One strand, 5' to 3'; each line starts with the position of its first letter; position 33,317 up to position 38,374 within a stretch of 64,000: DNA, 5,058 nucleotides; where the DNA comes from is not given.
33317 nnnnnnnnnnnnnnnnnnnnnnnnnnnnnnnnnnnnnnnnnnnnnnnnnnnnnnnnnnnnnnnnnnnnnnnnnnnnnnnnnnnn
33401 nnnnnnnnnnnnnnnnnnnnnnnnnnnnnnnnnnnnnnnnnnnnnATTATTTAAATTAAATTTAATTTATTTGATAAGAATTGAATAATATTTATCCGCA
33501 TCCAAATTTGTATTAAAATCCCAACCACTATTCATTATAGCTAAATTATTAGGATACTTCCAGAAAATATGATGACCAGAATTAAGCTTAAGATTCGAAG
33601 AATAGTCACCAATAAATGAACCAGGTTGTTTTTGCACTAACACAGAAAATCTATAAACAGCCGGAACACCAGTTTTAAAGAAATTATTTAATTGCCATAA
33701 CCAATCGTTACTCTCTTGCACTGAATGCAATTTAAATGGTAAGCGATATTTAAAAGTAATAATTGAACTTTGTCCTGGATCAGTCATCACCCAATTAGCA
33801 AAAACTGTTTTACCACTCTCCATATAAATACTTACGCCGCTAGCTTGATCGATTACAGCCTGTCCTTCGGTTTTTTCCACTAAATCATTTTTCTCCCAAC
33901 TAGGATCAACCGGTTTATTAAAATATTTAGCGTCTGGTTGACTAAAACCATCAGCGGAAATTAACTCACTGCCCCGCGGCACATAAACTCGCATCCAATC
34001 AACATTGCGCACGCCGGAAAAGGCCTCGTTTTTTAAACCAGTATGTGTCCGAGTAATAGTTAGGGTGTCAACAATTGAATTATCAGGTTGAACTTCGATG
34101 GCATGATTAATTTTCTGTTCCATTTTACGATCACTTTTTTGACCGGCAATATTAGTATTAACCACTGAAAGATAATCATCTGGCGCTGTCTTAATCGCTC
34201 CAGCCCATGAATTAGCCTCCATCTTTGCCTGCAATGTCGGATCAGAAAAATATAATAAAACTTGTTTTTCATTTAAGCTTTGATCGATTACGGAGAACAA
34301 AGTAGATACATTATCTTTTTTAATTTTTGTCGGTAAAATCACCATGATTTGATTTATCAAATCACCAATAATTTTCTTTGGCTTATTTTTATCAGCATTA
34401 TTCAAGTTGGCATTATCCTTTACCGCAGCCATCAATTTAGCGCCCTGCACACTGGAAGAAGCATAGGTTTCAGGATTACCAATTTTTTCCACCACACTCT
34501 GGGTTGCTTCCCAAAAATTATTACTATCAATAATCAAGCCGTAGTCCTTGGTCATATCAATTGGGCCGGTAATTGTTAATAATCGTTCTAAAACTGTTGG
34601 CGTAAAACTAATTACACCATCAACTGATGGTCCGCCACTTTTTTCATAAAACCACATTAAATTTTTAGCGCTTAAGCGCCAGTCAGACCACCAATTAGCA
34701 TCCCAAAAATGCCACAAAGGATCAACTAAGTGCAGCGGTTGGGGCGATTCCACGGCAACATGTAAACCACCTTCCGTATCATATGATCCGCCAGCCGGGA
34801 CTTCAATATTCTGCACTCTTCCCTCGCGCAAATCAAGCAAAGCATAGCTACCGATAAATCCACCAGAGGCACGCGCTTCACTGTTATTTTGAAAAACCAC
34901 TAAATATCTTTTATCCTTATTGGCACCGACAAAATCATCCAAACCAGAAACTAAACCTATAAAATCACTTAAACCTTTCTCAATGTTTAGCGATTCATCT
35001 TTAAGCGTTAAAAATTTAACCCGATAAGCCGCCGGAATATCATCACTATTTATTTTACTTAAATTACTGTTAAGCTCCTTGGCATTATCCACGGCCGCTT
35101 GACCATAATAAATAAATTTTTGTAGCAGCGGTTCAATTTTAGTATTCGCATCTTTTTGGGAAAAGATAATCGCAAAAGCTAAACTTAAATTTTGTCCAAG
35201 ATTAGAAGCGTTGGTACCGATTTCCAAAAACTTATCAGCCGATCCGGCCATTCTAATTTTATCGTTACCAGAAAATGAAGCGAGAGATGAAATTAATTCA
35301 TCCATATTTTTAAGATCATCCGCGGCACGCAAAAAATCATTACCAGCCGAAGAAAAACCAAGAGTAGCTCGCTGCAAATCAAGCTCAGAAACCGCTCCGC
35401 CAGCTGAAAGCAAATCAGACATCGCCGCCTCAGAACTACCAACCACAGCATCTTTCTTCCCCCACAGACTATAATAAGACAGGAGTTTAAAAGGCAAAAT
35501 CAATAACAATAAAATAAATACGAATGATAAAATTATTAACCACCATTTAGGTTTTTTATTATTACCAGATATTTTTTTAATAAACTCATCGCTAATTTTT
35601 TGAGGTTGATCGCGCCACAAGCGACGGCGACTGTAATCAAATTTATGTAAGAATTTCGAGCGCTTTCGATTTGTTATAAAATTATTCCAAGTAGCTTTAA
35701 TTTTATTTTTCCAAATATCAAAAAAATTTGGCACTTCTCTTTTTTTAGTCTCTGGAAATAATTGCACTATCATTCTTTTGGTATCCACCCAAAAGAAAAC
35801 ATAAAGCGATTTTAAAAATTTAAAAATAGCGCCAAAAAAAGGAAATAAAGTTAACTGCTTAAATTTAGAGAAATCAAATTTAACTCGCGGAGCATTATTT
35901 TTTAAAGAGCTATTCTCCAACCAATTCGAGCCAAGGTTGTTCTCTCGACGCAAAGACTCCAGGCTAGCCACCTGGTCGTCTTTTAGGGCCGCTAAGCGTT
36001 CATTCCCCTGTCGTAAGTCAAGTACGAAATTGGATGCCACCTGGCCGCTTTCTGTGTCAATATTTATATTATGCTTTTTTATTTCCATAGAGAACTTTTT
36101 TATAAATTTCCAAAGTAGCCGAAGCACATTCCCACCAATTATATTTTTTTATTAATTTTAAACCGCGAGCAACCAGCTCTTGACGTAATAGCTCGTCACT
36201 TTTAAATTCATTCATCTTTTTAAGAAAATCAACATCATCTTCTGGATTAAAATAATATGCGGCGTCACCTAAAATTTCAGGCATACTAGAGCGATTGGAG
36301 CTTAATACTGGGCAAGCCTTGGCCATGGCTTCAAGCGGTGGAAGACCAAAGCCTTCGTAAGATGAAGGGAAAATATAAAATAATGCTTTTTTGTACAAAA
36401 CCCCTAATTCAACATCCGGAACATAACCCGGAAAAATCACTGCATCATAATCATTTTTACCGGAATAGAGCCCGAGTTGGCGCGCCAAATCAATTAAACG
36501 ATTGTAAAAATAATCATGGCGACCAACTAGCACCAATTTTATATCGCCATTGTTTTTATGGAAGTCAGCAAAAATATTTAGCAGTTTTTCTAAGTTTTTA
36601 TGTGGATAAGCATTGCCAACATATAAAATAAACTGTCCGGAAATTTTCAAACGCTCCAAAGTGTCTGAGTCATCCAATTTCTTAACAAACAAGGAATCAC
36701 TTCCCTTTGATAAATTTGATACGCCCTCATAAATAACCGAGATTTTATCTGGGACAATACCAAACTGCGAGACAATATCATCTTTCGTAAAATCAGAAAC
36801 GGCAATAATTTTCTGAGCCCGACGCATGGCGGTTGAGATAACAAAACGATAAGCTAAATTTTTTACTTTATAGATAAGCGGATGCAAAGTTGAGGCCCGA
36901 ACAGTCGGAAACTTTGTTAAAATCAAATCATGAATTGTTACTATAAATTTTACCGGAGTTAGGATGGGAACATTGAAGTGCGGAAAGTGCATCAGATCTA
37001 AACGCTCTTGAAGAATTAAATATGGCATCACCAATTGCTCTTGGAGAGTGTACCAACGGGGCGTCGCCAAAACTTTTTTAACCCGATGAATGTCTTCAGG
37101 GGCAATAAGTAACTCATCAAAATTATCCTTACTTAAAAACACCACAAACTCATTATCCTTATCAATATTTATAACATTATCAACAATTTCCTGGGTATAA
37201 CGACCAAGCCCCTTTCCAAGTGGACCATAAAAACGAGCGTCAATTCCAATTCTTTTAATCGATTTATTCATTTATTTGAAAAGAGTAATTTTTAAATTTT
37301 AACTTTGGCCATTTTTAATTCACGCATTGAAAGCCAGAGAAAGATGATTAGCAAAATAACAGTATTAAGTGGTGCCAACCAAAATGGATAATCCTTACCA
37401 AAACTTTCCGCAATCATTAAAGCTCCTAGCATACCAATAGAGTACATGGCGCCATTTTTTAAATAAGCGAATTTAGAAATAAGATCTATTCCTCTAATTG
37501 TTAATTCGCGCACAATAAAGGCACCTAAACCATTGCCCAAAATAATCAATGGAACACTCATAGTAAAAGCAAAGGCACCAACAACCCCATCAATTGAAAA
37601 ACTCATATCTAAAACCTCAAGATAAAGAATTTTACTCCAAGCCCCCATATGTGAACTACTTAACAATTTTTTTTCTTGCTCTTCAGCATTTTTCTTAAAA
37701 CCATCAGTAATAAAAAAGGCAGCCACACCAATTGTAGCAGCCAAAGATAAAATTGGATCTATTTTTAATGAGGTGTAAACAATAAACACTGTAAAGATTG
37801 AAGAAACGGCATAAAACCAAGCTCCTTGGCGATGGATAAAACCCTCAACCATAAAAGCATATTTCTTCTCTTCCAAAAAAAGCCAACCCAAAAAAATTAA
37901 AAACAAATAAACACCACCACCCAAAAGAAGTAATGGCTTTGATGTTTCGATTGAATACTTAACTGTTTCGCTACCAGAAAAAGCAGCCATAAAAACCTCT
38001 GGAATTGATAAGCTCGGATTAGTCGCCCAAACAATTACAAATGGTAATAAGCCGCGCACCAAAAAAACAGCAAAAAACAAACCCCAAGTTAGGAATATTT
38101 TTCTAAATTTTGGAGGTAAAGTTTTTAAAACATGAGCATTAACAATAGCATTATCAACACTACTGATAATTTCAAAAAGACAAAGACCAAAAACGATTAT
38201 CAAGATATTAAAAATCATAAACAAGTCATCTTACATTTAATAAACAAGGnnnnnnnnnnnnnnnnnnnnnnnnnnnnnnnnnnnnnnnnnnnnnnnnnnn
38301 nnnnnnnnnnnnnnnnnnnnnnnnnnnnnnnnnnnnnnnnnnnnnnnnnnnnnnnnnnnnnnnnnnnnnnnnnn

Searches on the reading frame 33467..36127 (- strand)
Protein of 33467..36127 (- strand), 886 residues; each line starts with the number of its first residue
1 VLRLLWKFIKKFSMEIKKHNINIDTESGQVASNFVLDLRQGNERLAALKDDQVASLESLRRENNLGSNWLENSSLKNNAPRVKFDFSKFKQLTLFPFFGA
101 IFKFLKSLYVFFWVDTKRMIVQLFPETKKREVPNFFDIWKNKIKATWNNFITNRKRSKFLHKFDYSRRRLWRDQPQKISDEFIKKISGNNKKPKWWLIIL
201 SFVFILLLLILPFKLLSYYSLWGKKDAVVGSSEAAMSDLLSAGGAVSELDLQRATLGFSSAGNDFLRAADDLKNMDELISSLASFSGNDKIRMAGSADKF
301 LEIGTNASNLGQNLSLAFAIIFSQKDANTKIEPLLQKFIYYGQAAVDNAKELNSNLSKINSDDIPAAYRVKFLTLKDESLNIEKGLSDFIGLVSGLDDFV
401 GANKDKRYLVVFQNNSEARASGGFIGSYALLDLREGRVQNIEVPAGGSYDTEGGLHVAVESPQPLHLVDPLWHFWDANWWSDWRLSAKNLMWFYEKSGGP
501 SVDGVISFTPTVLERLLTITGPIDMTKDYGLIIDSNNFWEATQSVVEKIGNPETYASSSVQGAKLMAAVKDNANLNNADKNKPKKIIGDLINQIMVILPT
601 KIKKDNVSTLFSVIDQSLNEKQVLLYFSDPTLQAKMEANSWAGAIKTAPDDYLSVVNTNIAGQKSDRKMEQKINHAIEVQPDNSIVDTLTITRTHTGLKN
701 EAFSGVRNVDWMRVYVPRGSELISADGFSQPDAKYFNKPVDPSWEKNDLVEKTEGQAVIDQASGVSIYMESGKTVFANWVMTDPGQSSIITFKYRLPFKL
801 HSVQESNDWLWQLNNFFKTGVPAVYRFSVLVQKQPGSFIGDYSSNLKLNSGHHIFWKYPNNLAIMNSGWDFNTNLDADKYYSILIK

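Call 55: search_protein_families(library=pfam, proteins=[window:33467-36127:-], max_evalue=0.001)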
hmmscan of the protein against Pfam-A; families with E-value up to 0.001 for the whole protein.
window:33467-36127:- (886 aa): 1 family
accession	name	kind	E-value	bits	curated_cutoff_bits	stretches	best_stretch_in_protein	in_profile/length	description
PF13196.11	DUF4012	-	4.9e-25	89.2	28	1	405-543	3-140/144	Protein of unknown function (DUF4012)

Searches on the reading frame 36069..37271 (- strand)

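Call 55: search_protein_families(library=pfam, proteins=[window:36069-37271:-], max_evalue=0.001)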
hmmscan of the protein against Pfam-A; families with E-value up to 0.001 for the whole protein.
window:36069-37271:- (400 aa): 6 families
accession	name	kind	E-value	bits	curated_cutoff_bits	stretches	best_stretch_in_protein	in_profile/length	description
PF00534.26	Glycos_transf_1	-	6.8e-29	101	26.4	1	213-370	16-169/172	Glycosyl transferases group 1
PF13692.12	Glyco_trans_1_4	-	1.1e-21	78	27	1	214-355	3-138/142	Glycosyl transferases group 1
PF13439.12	Glyco_transf_4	-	2.2e-14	54.3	28.5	1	21-184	3-166/170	Glycosyltransferase Family 4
PF20706.3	GT4-conflict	-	2.4e-06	27.3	26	1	223-341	210-324/385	Family 4 Glycosyltransferase in conflict systems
PF13524.12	Glyco_trans_1_2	-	2.4e-05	24.7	25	1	277-377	28-132/144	Glycosyl transferase-like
PF13579.12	Glyco_trans_4_4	-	0.00035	21.4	29.7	1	81-181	67-156/158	Glycosyl transferase 4-like domain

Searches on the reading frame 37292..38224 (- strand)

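Call 55: search_protein_families(library=pfam, proteins=[window:37292-38224:-], max_evalue=0.001)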
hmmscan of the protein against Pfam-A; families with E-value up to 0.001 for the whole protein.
window:37292-38224:- (310 aa): 2 families
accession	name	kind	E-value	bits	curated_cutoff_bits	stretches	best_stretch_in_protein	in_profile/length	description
PF04332.21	DUF475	-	3e-43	149.2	27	1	23-302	1-289/293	Protein of unknown function (DUF475)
PF03741.22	TerC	-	3.4e-22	79.5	27.8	2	162-273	82-177/178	Integral membrane protein TerC family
